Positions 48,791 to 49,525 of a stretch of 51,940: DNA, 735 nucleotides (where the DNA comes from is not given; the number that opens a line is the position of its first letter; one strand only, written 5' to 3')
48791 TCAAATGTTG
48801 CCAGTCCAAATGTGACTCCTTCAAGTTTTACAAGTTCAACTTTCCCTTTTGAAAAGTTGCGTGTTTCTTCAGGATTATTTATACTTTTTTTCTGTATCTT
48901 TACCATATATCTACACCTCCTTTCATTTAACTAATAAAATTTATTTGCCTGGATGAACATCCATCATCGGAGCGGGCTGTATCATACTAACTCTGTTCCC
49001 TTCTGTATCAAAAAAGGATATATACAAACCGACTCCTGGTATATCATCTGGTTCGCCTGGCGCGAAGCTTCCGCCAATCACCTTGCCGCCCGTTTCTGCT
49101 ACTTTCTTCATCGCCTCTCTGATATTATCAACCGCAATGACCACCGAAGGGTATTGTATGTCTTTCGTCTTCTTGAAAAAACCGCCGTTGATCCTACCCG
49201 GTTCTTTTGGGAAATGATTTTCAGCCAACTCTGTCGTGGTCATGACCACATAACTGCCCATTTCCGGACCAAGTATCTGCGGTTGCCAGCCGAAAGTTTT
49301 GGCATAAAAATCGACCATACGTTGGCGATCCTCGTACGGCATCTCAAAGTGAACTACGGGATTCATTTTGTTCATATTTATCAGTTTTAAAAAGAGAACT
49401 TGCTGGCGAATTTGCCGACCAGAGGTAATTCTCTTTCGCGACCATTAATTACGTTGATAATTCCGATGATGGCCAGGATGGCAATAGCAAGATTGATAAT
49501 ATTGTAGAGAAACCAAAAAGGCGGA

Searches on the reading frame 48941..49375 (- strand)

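Call 57: search_protein_families(library=pfam, proteins=[window:48941-49375:-], max_evalue=0.01)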
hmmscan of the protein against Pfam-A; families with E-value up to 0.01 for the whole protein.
window:48941-49375:- (144 aa): 2 families
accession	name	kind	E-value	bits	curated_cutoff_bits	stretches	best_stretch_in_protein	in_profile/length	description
PF00903.31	Glyoxalase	-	2.5e-07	31.6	20.6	1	8-129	3-119/121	Glyoxalase/Bleomycin resistance protein/Dioxygenase superfamily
PF22677.2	Ble-like_N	-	4.2e-05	23.7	24.5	1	7-47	2-40/41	Bleomycin resistance protein-like N-terminal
